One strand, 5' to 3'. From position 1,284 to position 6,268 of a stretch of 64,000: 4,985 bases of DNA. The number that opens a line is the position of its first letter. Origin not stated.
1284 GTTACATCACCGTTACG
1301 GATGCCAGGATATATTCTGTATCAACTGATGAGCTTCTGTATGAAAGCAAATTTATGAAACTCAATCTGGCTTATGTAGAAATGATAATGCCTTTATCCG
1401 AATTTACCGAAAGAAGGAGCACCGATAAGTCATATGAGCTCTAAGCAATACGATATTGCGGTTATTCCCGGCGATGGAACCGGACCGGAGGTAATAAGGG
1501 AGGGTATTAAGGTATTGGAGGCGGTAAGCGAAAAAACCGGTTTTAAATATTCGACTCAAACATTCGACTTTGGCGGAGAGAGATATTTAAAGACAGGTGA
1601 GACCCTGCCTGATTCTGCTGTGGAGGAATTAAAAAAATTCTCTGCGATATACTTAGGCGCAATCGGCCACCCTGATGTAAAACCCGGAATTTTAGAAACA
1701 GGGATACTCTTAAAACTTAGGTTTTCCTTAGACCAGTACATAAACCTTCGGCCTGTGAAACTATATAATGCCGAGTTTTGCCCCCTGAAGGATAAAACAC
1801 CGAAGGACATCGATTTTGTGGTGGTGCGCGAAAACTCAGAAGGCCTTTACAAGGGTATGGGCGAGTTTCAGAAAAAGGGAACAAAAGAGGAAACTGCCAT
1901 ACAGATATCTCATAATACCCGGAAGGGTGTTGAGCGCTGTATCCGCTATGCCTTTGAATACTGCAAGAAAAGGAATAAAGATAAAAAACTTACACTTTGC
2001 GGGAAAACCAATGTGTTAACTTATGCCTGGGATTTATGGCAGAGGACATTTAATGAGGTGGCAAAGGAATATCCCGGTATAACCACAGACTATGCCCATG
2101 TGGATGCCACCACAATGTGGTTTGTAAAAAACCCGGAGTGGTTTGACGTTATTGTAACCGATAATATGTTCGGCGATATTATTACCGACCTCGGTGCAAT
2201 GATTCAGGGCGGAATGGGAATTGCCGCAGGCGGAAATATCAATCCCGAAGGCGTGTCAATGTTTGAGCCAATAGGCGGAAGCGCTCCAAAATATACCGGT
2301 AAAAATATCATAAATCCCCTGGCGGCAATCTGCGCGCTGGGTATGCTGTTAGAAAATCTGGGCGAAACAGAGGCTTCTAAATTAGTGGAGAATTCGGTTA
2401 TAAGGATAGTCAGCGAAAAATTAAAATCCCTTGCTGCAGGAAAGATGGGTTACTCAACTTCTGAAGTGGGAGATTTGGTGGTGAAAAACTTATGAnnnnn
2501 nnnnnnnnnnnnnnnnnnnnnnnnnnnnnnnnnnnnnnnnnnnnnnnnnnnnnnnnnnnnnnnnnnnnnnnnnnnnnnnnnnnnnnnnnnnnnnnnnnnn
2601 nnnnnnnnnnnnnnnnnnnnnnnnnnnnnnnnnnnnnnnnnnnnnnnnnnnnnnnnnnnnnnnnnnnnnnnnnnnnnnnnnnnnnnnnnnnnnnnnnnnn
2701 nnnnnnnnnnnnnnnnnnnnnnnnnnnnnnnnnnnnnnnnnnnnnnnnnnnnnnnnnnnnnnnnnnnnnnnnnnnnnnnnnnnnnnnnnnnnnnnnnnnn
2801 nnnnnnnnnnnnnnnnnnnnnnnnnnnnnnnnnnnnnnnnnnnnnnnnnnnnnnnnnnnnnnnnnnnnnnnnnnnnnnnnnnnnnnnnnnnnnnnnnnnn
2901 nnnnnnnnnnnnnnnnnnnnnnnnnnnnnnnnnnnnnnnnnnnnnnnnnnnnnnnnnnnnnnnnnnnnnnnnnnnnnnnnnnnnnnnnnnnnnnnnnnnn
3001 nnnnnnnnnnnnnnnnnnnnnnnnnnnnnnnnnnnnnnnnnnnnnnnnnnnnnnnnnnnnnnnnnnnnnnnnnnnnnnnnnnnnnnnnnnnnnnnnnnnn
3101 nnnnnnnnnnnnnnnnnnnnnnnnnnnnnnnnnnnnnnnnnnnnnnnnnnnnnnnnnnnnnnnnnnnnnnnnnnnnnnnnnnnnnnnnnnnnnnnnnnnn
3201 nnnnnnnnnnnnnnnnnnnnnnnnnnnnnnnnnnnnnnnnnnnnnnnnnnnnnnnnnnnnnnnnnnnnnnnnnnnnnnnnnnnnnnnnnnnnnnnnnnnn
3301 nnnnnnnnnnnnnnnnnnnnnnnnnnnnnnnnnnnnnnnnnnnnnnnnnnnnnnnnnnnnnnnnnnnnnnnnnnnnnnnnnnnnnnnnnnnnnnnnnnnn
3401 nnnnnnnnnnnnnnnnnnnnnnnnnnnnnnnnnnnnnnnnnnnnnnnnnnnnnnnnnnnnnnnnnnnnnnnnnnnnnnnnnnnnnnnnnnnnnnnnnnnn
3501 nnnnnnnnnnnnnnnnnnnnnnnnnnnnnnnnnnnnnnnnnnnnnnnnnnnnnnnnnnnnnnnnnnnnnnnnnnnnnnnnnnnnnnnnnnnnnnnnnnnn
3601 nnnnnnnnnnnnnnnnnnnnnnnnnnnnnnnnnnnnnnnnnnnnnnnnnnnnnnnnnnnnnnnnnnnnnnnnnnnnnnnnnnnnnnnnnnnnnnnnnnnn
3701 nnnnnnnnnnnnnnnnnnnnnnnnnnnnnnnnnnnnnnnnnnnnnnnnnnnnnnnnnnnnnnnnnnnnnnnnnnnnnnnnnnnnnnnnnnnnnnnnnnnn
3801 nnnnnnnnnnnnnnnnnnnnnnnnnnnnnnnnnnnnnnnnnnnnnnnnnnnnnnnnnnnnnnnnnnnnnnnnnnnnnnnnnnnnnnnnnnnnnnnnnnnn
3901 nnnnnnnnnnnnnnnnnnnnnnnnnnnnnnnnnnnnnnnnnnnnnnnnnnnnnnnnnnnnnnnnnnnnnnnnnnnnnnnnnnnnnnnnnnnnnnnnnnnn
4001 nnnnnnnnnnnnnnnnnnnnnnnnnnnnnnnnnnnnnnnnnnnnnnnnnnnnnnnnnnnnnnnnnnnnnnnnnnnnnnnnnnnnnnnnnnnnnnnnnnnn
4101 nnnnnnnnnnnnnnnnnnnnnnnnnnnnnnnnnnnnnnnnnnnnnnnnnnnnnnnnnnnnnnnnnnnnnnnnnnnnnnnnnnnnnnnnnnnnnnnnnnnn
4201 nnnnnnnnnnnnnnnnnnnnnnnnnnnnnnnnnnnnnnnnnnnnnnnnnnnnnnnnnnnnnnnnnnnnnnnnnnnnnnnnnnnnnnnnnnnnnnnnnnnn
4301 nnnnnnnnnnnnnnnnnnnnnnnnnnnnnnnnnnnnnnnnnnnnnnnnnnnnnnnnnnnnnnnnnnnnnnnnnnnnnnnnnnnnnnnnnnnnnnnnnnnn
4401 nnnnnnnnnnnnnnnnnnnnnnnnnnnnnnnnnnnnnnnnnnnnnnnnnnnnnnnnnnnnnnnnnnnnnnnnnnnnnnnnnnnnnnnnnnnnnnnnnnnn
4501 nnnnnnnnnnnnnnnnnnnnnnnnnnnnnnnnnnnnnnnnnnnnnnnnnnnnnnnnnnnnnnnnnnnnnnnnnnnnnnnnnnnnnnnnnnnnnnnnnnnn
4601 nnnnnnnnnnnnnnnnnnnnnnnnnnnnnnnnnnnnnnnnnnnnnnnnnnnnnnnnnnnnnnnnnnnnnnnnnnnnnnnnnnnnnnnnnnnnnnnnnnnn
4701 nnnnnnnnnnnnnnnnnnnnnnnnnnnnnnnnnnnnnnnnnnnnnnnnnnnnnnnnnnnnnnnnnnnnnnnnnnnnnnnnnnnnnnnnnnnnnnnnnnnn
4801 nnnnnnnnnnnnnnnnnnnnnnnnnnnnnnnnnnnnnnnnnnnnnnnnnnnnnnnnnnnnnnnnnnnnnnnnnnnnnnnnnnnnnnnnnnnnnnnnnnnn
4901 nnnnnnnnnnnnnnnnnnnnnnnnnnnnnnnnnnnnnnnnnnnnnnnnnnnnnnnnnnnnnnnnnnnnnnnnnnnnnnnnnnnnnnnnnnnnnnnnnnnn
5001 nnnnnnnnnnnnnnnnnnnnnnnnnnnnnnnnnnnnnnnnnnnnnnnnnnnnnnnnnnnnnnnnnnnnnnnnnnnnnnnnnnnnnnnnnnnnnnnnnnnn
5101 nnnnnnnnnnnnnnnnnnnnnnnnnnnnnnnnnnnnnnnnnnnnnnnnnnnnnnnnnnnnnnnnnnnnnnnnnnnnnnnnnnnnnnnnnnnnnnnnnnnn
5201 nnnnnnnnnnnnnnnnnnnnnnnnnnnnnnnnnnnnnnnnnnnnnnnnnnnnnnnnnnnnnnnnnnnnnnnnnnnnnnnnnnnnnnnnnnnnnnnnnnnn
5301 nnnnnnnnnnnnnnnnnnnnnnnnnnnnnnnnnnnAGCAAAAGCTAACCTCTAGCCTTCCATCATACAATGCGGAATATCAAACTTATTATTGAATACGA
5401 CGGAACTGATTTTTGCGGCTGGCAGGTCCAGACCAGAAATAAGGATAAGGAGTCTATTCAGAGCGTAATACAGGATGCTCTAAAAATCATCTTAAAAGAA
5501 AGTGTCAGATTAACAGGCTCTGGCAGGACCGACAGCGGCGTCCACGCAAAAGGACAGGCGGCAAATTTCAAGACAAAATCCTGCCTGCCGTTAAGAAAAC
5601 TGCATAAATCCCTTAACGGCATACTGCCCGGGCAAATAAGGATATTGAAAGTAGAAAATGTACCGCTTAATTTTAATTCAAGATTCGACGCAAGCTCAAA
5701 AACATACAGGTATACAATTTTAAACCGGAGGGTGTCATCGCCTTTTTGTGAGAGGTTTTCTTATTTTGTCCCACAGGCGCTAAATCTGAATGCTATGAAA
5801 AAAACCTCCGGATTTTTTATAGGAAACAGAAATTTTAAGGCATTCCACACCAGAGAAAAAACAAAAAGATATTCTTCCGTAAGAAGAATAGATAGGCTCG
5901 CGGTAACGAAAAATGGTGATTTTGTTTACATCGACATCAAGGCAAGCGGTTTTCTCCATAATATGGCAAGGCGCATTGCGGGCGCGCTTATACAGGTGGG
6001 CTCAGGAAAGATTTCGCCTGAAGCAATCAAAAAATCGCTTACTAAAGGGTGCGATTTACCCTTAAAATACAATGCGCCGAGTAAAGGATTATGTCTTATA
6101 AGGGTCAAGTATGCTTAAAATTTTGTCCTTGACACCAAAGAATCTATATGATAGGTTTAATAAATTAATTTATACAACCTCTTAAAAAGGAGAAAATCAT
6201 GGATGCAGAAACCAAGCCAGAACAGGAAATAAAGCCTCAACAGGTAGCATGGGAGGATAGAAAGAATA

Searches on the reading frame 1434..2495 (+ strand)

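Call 86: search_protein_families(library=pfam, max_evalue=0.000001, proteins=[window:1434-2495:+])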
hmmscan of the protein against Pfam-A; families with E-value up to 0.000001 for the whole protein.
window:1434-2495:+ (353 aa): 1 family
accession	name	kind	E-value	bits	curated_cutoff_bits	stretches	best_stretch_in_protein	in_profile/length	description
PF00180.25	Iso_dh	-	1.4e-93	314.4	27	1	8-349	2-348/348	Isocitrate/isopropylmalate dehydrogenase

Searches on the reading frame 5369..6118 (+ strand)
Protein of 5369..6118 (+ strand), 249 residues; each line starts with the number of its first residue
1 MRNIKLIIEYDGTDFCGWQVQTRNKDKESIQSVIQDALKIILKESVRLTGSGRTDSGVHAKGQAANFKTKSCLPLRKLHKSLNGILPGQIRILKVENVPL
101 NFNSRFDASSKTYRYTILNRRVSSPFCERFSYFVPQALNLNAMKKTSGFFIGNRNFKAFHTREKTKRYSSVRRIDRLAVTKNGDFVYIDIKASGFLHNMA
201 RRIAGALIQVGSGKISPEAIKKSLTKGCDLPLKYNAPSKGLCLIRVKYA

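Call 88: search_protein_families(library=pfam, max_evalue=0.00001, proteins=[window:5369-6118:+])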
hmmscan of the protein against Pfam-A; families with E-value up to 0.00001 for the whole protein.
window:5369-6118:+ (249 aa): 1 family
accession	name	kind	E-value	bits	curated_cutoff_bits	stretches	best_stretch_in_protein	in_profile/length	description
PF01416.25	PseudoU_synth_1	-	2.2e-32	112.2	23.3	2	150-248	5-107/108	tRNA pseudouridine synthase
